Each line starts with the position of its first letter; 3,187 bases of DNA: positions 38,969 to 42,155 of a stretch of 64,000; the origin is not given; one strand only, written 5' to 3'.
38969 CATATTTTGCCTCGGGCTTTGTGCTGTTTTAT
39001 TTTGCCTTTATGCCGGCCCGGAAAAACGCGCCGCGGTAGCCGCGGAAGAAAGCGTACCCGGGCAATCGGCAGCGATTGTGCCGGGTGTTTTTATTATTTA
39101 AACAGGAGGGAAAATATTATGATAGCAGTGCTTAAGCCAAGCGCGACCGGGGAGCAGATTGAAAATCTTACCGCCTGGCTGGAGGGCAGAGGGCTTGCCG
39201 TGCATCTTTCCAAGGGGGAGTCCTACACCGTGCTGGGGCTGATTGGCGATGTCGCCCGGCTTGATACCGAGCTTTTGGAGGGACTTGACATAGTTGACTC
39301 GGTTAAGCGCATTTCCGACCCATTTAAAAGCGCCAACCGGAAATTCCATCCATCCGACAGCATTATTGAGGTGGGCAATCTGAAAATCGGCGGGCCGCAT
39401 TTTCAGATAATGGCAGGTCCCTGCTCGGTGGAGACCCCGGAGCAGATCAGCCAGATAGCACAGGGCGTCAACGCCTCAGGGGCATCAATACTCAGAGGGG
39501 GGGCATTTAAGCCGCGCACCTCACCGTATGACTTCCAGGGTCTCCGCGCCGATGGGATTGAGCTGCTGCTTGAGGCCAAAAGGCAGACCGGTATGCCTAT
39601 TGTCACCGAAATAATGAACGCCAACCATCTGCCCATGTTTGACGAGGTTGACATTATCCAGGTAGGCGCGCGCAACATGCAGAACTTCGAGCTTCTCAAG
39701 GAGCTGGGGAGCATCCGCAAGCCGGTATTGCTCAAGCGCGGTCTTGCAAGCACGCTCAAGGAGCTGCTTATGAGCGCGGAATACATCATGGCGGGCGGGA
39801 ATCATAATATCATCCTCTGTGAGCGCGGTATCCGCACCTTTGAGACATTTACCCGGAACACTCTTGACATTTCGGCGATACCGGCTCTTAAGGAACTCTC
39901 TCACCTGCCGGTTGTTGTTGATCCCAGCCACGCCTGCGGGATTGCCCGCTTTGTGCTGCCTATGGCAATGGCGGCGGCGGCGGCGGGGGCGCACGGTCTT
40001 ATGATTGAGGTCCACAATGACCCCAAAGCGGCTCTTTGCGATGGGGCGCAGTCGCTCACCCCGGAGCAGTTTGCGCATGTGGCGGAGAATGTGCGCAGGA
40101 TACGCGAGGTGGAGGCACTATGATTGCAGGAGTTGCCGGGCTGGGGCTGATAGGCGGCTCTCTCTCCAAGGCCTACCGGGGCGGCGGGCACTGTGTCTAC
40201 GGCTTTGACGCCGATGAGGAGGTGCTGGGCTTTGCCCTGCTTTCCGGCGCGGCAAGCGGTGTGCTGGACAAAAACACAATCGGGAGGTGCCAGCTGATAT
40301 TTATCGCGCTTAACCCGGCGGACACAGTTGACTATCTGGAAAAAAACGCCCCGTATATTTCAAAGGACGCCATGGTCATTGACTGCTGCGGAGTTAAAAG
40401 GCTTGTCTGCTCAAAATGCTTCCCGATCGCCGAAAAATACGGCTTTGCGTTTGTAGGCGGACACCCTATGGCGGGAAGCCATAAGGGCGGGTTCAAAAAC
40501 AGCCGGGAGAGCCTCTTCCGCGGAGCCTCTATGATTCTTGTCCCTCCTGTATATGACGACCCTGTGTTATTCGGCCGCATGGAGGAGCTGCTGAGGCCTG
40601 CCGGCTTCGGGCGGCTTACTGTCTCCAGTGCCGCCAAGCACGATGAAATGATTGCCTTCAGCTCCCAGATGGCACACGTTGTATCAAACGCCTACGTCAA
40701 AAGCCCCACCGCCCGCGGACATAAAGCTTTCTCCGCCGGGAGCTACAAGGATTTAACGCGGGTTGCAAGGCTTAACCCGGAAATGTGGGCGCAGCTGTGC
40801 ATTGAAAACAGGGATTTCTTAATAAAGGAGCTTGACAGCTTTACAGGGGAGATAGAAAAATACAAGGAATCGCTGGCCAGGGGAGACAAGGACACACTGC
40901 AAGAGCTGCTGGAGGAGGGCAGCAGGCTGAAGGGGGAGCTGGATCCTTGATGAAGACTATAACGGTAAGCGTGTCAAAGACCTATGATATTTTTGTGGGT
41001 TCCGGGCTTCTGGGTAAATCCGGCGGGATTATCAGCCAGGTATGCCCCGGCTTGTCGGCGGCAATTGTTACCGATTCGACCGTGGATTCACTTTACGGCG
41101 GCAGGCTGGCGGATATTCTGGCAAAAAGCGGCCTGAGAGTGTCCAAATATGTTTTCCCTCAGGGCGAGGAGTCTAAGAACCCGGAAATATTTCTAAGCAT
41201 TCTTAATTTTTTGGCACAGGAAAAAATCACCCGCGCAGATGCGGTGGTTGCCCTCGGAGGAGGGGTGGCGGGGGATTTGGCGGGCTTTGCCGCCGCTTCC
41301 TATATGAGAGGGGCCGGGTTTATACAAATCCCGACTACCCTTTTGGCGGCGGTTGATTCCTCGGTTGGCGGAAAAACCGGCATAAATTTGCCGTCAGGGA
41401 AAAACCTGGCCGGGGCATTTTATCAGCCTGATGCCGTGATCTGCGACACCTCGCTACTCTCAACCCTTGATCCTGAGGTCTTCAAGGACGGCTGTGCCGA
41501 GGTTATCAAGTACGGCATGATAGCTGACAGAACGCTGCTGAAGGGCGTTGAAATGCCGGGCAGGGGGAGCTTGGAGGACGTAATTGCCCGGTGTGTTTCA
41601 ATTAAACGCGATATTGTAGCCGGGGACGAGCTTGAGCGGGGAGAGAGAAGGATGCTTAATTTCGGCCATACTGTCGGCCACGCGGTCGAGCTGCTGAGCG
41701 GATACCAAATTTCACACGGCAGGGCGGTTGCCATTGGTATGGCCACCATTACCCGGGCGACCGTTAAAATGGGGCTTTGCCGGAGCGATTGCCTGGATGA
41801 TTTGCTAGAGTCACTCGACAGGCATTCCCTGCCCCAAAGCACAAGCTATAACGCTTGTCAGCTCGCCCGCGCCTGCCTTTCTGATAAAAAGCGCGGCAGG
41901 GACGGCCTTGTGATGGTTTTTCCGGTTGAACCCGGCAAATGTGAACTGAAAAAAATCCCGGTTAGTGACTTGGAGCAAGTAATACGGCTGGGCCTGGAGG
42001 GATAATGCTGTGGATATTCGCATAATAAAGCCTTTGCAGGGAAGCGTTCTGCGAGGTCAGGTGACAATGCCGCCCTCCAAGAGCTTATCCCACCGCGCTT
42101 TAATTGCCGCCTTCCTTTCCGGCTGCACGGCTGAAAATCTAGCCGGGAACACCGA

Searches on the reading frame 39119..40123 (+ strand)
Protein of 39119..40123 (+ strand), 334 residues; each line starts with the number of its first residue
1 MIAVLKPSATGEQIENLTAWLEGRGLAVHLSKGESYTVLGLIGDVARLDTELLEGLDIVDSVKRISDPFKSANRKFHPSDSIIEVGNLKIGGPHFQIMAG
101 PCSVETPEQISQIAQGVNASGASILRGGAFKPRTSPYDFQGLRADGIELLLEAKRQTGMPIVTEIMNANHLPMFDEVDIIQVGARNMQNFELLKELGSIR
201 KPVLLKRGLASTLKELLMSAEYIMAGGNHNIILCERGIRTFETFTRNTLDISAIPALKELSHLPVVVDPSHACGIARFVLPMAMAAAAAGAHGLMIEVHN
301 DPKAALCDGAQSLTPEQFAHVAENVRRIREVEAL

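Call 7: search_protein_families(library=ncbifam, proteins=[window:39119-40123:+])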
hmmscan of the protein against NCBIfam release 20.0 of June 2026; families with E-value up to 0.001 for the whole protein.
window:39119-40123:+ (334 aa): 10 families
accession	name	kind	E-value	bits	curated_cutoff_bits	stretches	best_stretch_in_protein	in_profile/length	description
NF006421.0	PRK08673.1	subfamily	6.7e-142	472.7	335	1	1-331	1-332/338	3-deoxy-7-phosphoheptulonate synthase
TIGR01361.1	DAHP_synth_Bsub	equivalog_domain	3.1e-114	380.7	267.75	1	72-326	3-258/260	3-deoxy-7-phosphoheptulonate synthase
NF009933.0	PRK13396.1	subfamily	1.1e-111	373.2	486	1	1-330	1-339/352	3-deoxy-7-phosphoheptulonate synthase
NF041229.1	BagF_FevY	exception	1.6e-104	349.8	700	1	6-325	2-322/340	phospho-2-dehydro-3-deoxyheptonate aldolase BagF/FevY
NF009239.0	PRK12595.1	equivalog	2e-102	342.8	279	1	73-330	97-355/360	bifunctional 3-deoxy-7-phosphoheptulonate synthase/chorismate mutase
NF003543.0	PRK05198.1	equivalog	8.3e-29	100.4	242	1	84-331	6-270/273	3-deoxy-8-phosphooctulonate synthase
TIGR01362.1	KDO8P_synth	equivalog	9.5e-29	100.3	314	1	94-331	2-255/258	3-deoxy-8-phosphooctulonate synthase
NF009109.0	PRK12457.1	equivalog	1.4e-15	57.3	457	1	137-329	65-269/281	3-deoxy-8-phosphooctulonate synthase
TIGR03586.1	PseI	equivalog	3.7e-06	26.4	340.25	1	151-328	83-253/327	pseudaminic acid synthase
TIGR03569.1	NeuB_NnaB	equivalog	0.00014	21.1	399.65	1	176-330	109-256/329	N-acetylneuraminate synthase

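Call 9: find_related_loci(query=window:39119-40123:+, collection=genome_contigs, flank=3000)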
Query window:39119-40123:+ (334 aa) in genome_contigs; peptide patterns used: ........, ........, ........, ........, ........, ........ (x = any residue, [..] = any of these).
600 stretches matched a pattern (row limit reached: there are more); 595 encode a relative of the query (tblastn E <= 1e-3); the best 80 are kept; 80 distinct loci.
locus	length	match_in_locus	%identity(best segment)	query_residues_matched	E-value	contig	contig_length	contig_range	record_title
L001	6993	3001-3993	79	1-331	2e-171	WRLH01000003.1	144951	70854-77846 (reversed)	MAG: Lachnospiraceae bacterium isolate Th196P3bin150 Ga0099364_10000089, whole genome shotgun sequence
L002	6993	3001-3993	76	1-331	9e-168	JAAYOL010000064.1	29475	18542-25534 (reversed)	MAG: Clostridiales bacterium isolate AS21ysBPME_39 75362_AS21, whole genome shotgun sequence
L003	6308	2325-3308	73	1-328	3e-167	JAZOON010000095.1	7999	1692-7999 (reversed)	MAG: Eubacteriales bacterium isolate T1900045627_YK20190321.MAGScoT_cleanbin_000138 SGB_8039_k141_3298390, whole genome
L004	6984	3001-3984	75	1-328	7e-167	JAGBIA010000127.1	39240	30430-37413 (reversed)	MAG: Clostridia bacterium isolate RGIG9137 Water_deer_Rectum.Co__c1516784, whole genome shotgun sequence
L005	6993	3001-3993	70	1-331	8e-166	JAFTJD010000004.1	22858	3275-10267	MAG: Lachnospiraceae bacterium isolate RGIG3866 Roe_deer_Cecum-1__c44474, whole genome shotgun sequence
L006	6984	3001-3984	74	1-328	1e-165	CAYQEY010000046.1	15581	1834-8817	MAG TPA_asm: uncultured Lachnospiraceae bacterium isolate binchicken_co370_248 genome assembly, contig: NODE_3723_length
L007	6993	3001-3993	71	1-331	2e-165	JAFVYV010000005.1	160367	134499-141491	MAG: Clostridia bacterium isolate RGIG5519 Sheep_Colon.Co__c456270, whole genome shotgun sequence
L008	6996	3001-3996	75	1-331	3e-165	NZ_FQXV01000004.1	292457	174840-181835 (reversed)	Sporobacter termitidis DSM 10068, whole genome shotgun sequence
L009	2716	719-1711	73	1-331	3e-173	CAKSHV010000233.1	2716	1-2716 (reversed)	MAG: uncultured Clostridia bacterium isolate REFINED_METABAT215_TOP10_CONTIGS_1500_ASSEMBLY_K77_MERGED__Hadza_MoBio_hadz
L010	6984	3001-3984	71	1-328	4e-163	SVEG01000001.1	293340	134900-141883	MAG: Lachnospiraceae bacterium isolate SIG300 NODE_71_length_293340_cov_2.736963, whole genome shotgun sequence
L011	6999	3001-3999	73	1-333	2e-162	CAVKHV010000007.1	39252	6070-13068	Agathobacter sp. isolate H07659-L1_cleanbin_000003 genome assembly, contig: Spades_H07659-L1_contig_419, whole genome sh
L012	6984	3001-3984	73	1-328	3e-162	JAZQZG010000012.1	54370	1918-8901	MAG: Eubacteriales bacterium isolate T1900045157_TC20190151.MAGScoT_cleanbin_000039 SGB_4991_k141_1713404, whole genome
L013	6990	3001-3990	73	1-330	7e-162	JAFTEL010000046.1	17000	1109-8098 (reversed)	MAG: Clostridia bacterium isolate RGIG3744 Goat_Rumen.Co__c952308, whole genome shotgun sequence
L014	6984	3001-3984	72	1-328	2e-161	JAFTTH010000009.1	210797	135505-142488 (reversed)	MAG: Oscillospiraceae bacterium isolate RGIG4130 Roe_deer_Colon-1__c828, whole genome shotgun sequence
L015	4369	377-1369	72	1-331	1e-162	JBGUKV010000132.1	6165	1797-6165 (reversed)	MAG: Candidatus Copromorpha sp. isolate ruminal_MAG_272 ruminal_MAG_272_contig_0132, whole genome shotgun sequence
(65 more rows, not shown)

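Call 13: find_encoding_contigs(protein=window:39119-40123:+, flank=1500, max_places=6)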
Protein window:39119-40123:+ (334 aa): 2 contigs read that carry it; 2 places shown.
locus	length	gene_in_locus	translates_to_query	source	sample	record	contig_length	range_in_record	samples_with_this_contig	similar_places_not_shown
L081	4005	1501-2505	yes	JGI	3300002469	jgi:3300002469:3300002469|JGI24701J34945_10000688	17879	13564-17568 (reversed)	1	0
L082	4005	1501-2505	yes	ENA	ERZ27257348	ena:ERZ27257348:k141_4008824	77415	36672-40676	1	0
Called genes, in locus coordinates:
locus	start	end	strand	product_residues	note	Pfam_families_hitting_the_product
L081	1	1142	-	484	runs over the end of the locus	?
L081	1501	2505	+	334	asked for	PF18152:DAHP_snth_FXD, PF00793:DAHP_synth_1, PF03102:NeuB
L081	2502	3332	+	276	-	PF02153:PDH_N, PF20463:PDH_C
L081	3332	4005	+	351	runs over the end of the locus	PF00465:Fe-ADH (weak), PF13685:Fe-ADH_2, PF01761:DHQ_synthase, PF24621:DHQS_C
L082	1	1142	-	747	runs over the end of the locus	PF09479:Flg_new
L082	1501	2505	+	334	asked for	PF18152:DAHP_snth_FXD, PF00793:DAHP_synth_1, PF03102:NeuB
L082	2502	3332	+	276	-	PF02153:PDH_N, PF20463:PDH_C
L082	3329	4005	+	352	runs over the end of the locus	PF00465:Fe-ADH (weak), PF13685:Fe-ADH_2, PF01761:DHQ_synthase, PF24621:DHQS_C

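Call 25: find_related_loci(query=window:39119-40123:+, collection=metagenome_contigs, flank=700)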
Query window:39119-40123:+ (334 aa) in metagenome_contigs; peptide patterns used: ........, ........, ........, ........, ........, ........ (x = any residue, [..] = any of these).
600 stretches matched a pattern (row limit reached: there are more); 589 encode a relative of the query (tblastn E <= 1e-3); the best 80 are kept; 80 distinct loci.
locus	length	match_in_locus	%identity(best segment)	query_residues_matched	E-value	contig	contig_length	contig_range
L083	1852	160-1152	79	1-331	0e+0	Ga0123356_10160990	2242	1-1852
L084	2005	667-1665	82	1-333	0e+0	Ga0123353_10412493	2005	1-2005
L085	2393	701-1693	83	1-331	0e+0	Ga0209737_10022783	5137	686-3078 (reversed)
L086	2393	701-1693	81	1-331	0e+0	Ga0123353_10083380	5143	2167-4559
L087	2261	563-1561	81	1-333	0e+0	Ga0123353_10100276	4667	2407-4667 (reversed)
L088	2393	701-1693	81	1-331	0e+0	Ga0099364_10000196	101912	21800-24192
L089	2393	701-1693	79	1-331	0e+0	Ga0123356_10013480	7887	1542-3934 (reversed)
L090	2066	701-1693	79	1-331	0e+0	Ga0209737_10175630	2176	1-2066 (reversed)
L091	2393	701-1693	79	1-331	4e-180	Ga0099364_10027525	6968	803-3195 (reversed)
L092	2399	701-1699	77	1-333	5e-180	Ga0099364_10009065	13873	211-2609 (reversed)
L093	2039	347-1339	78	1-331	9e-180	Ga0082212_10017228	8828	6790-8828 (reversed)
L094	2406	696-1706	76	1-331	5e-179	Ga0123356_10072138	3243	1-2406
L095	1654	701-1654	76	1-318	3e-178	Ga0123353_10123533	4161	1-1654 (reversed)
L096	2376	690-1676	70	1-328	1e-170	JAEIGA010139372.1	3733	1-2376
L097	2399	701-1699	71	1-331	2e-166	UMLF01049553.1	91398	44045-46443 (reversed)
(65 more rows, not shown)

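Call 41: find_homologous_proteins(query=window:39119-40123:+, max_evalue=1e-100)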
Query window:39119-40123:+ (334 aa): 7989 proteins with E <= 1e-100 among 8000 candidates; the best 120 are listed.
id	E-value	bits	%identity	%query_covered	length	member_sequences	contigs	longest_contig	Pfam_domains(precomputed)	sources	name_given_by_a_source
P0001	4.8e-216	734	100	100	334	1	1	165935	PF03102.21,PF18152.7,PF00793.27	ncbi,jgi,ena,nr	ncbi:MAG: 3-deoxy-7-phosphoheptulonate synthase [Oscillospiraceae bacterium]|nr:3-deoxy-7-phosphohep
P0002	2.4e-184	630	85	99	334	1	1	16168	PF03102.21,PF18152.7,PF00793.27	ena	-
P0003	2.1e-183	627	85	99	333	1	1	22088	PF03102.21,PF18152.7,PF00793.27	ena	-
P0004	3.8e-183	626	84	100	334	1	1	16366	PF03102.21,PF18152.7,PF00793.27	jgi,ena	-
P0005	3.2e-182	623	82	99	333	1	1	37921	PF03102.21,PF18152.7,PF00793.27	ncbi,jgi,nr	ncbi:MAG: 3-deoxy-7-phosphoheptulonate synthase [Oscillospiraceae bacterium]|jgi:3-deoxy-7-phosphohe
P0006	4.1e-182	623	85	99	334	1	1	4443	PF03102.21,PF18152.7,PF00793.27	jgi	-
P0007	5.5e-182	622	83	100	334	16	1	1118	PF03102.21,PF18152.7,PF00793.27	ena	-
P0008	1.1e-181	621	84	99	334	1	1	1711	PF03102.21,PF18152.7,PF00793.27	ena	-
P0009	1.3e-181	621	82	100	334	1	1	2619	PF03102.21,PF18152.7,PF00793.27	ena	-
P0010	2.1e-181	620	82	99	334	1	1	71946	PF03102.21,PF18152.7,PF00793.27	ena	-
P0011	2.2e-181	620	83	100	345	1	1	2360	PF03102.21,PF18152.7,PF00793.27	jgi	jgi:3-deoxy-7-phosphoheptulonate synthase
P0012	3.0e-181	620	83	99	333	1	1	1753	PF03102.21,PF18152.7,PF00793.27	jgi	jgi:3-deoxy-7-phosphoheptulonate synthase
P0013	5.9e-181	619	83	99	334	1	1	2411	PF03102.21,PF18152.7,PF00793.27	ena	-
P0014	8.6e-181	618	83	100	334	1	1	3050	PF03102.21,PF18152.7,PF00793.27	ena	-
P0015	9.0e-181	618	82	99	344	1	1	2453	PF03102.21,PF18152.7,PF00793.27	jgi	-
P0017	1.4e-180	618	84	99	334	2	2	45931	PF03102.21,PF18152.7,PF00793.27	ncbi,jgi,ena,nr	ncbi:MAG: 3-deoxy-7-phosphoheptulonate synthase [Peptococcaceae bacterium]|nr:3-deoxy-7-phosphoheptu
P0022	1.8e-179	614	84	99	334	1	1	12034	PF03102.21,PF18152.7,PF00793.27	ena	-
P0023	2.5e-179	614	84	99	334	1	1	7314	PF03102.21,PF18152.7,PF00793.27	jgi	-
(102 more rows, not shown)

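Call 42: find_encoding_contigs(protein=P0002, flank=700, max_places=2)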
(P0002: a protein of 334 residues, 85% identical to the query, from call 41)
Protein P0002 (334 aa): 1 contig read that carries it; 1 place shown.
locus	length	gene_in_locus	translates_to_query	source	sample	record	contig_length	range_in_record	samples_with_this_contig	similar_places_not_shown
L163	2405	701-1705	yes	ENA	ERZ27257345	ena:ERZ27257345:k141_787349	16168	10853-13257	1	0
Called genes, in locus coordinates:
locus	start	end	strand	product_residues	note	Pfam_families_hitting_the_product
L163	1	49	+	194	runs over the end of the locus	PF00589:Phage_integrase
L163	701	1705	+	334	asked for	PF18152:DAHP_snth_FXD, PF00793:DAHP_synth_1, PF03102:NeuB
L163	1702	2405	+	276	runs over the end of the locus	PF03446:NAD_binding_2, PF03807:F420_oxidored, PF02153:PDH_N, PF20463:PDH_C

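Call 43: find_encoding_contigs(protein=P0003, flank=700, max_places=2)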
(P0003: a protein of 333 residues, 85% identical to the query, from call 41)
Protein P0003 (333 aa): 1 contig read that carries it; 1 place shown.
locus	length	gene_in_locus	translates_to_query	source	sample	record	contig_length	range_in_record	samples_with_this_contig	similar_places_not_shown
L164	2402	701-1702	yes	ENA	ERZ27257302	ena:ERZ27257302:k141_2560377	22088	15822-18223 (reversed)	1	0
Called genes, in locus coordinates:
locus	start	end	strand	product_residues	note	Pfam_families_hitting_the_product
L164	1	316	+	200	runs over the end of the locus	PF13483:Lactamase_B_3, PF12706:Lactamase_B_2 (weak)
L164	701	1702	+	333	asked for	PF18152:DAHP_snth_FXD, PF00793:DAHP_synth_1, PF03102:NeuB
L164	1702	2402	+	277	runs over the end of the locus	PF03446:NAD_binding_2, PF03807:F420_oxidored (weak), PF02153:PDH_N, PF20463:PDH_C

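Call 44: find_encoding_contigs(protein=P0004, flank=700, max_places=2)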
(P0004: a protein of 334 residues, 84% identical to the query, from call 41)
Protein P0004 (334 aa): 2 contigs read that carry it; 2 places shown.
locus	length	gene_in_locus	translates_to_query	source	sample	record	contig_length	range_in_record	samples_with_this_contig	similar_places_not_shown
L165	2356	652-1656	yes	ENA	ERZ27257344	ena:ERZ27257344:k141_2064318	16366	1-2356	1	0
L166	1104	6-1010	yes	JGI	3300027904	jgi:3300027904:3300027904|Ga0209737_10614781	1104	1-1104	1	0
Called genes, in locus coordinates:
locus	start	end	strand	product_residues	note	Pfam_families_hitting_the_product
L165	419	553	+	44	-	-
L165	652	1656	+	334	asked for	PF18152:DAHP_snth_FXD, PF00793:DAHP_synth_1, PF03102:NeuB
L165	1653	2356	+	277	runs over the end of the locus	PF03446:NAD_binding_2 (weak), PF03807:F420_oxidored (weak), PF02153:PDH_N, PF20463:PDH_C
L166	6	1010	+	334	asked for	PF18152:DAHP_snth_FXD, PF00793:DAHP_synth_1, PF03102:NeuB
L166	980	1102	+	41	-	?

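Call 45: find_encoding_contigs(protein=P0017, flank=700, max_places=2)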
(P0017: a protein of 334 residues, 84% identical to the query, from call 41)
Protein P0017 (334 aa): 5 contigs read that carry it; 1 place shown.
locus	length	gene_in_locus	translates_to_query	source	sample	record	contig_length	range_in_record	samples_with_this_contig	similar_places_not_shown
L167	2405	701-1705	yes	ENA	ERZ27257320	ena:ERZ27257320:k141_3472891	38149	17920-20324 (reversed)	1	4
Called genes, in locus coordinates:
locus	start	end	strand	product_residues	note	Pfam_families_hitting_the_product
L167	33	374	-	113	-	-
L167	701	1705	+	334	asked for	PF18152:DAHP_snth_FXD, PF00793:DAHP_synth_1, PF03102:NeuB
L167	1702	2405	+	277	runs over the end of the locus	PF03446:NAD_binding_2 (weak), PF02153:PDH_N, PF20463:PDH_C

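Call 47: find_encoding_contigs(protein=P0006, flank=700, max_places=1)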
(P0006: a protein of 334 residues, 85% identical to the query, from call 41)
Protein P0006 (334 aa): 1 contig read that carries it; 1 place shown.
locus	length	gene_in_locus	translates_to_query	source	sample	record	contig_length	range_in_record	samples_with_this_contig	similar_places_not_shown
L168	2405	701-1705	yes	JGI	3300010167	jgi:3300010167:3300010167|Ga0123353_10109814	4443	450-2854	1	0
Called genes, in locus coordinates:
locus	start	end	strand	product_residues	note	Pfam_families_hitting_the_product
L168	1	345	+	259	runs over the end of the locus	PF12698:ABC2_membrane_3, PF12679:ABC2_membrane_2, PF01061:ABC2_membrane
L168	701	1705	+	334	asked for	PF18152:DAHP_snth_FXD, PF00793:DAHP_synth_1, PF03102:NeuB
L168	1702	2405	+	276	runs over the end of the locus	PF03446:NAD_binding_2, PF03807:F420_oxidored, PF02153:PDH_N, PF20463:PDH_C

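Call 48: find_encoding_contigs(protein=P0022, flank=700, max_places=1)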
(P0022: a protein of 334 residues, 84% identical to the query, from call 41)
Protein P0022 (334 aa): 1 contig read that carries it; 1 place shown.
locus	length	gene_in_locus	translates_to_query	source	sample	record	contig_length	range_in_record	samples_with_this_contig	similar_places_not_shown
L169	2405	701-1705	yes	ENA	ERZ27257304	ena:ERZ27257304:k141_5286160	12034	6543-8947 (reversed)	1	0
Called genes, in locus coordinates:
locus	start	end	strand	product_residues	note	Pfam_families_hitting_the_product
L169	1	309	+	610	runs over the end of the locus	-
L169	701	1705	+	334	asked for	PF18152:DAHP_snth_FXD, PF00793:DAHP_synth_1, PF03102:NeuB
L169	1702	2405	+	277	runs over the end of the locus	PF03446:NAD_binding_2, PF03807:F420_oxidored (weak), PF02153:PDH_N, PF20463:PDH_C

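Call 49: find_encoding_contigs(protein=P0023, flank=700, max_places=1)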
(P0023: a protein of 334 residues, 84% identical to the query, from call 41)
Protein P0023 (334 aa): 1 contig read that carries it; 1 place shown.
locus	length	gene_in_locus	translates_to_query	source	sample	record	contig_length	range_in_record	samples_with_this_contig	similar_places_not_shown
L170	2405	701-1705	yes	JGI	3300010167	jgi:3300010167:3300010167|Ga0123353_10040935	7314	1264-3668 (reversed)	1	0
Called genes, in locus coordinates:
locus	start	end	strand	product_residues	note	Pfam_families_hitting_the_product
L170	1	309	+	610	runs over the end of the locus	-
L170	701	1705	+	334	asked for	PF18152:DAHP_snth_FXD, PF00793:DAHP_synth_1, PF03102:NeuB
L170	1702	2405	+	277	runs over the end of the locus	PF03446:NAD_binding_2, PF03807:F420_oxidored (weak), PF02153:PDH_N, PF20463:PDH_C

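Call 50: find_encoding_contigs(protein=P0005, flank=700, max_places=1)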
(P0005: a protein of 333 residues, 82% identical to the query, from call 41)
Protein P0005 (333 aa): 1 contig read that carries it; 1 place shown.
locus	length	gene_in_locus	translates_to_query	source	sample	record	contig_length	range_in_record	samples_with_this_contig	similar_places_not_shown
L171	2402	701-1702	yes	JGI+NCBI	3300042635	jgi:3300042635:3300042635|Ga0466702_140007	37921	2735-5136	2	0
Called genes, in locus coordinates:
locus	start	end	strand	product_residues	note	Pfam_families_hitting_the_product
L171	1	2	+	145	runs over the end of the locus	PF03946:Ribosomal_L11_N, PF00298:Ribosomal_L11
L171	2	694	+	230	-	PF00687:Ribosomal_L1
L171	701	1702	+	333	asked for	PF18152:DAHP_snth_FXD, PF00793:DAHP_synth_1, PF03102:NeuB (weak)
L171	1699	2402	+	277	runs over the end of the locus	PF03446:NAD_binding_2 (weak), PF02153:PDH_N, PF20463:PDH_C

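Call 51: find_encoding_contigs(protein=P0010, flank=700, max_places=1)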
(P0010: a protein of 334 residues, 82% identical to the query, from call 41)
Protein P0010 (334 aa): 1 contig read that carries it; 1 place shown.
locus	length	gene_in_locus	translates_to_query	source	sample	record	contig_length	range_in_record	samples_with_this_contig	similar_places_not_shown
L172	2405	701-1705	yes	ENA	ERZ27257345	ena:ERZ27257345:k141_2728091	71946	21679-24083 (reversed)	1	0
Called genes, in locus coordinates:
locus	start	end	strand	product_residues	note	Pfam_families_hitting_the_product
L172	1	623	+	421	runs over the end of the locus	PF02493:MORN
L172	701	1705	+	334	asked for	PF18152:DAHP_snth_FXD, PF00793:DAHP_synth_1, PF03102:NeuB (weak)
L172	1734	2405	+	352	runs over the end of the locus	PF00465:Fe-ADH, PF13685:Fe-ADH_2, PF01761:DHQ_synthase, PF24621:DHQS_C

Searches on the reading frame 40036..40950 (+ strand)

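Call 7: search_protein_families(library=ncbifam, proteins=[window:40036-40950:+])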
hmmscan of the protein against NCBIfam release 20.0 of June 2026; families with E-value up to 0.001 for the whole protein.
window:40036-40950:+ (304 aa): 16 families
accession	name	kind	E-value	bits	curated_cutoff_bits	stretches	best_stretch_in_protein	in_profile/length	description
NF005107.0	PRK06545.1-5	equivalog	7.8e-41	140.2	414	1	33-302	7-284/367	prephenate dehydrogenase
NF006307.0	PRK08507.1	equivalog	4.8e-37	127.6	295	1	29-299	1-272/275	prephenate dehydrogenase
NF011381.1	PRK14806.1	equivalog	1.2e-35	122.9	902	1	33-293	8-275/733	bifunctional prephenate dehydrogenase/3-phosphoshikimate 1-carboxyvinyltransferase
NF005650.0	PRK07417.1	equivalog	2e-34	119.1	290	1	29-297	2-273/281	prephenate/arogenate dehydrogenase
NF005108.0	PRK06545.1-6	equivalog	2.3e-30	105.7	327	1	33-300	15-282/321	prephenate dehydrogenase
NF005105.0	PRK06545.1-3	equivalog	2.6e-29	102.2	524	1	33-299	7-282/367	prephenate dehydrogenase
NF005694.0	PRK07502.1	equivalog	6.3e-29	101.2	409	1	33-292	11-278/310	prephenate/arogenate dehydrogenase family protein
NF005106.0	PRK06545.1-4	equivalog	1.8e-28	99.9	569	1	34-297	7-278/363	prephenate dehydrogenase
NF005104.0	PRK06545.1-1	equivalog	9.1e-24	84.2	713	1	34-293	8-274/366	prephenate dehydrogenase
NF005112.0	PRK06545.2-4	subfamily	1.2e-22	80.4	294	1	33-297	7-271/356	prephenate dehydrogenase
NF005111.0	PRK06545.2-3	equivalog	1.9e-20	73.2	344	1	33-295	18-284/371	prephenate dehydrogenase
NF005109.0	PRK06545.2-1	equivalog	9e-16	57.9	397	1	31-272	4-241/361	prephenate dehydrogenase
NF005110.0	PRK06545.2-2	equivalog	3.7e-14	52.7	385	1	32-268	74-311/423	prephenate dehydrogenase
NF005113.0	PRK06545.2-5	equivalog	1e-12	47.7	497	1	200-285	194-281/378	prephenate dehydrogenase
NF006409.0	PRK08655.1-3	equivalog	1.4e-09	38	310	1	30-293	3-261/290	prephenate dehydrogenase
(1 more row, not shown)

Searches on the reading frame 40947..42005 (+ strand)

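Call 7: search_protein_families(library=ncbifam, proteins=[window:40947-42005:+])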
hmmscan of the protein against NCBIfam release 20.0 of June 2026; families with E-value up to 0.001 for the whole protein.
window:40947-42005:+ (352 aa): 9 families
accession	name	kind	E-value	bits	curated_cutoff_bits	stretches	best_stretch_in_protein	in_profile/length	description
TIGR01357.1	aroB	equivalog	4e-103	345.2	305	1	13-342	1-339/344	3-dehydroquinate synthase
TIGR04425.1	P_lya_rel_AroB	hypoth_equivalog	6.4e-64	216.2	400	1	39-335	29-329/348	AroB-related putative sugar phosphate phospholyase (cyclizing)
NF010627.0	PRK14021.1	equivalog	8.2e-58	196.1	565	1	10-310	186-499/542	bifunctional shikimate kinase/3-dehydroquinate synthase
NF004852.0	PRK06203.1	equivalog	4.4e-49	167.4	333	1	66-292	90-326/407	3-dehydroquinate synthase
NF010556.0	PRK13951.1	equivalog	6.8e-40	137.3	560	1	63-339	204-484/492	bifunctional shikimate kinase AroK/3-dehydroquinate synthase AroB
NF002022.0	PRK00843.1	equivalog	3.1e-12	46.1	413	1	14-194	13-181/350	NAD(P)-dependent glycerol-1-phosphate dehydrogenase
NF053832.1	GlycoaldRedHalo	equivalog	3e-05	23.3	550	1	35-194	29-180/363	glycolaldehyde reductase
NF006941.0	PRK09423.1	subfamily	4.4e-05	22.5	336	1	18-176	14-162/367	glycerol dehydrogenase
NF041822.1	daptide_DH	equivalog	5.8e-05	22.1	300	0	124-187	106-168/363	daptide-type RiPP biosynthesis dehydogenase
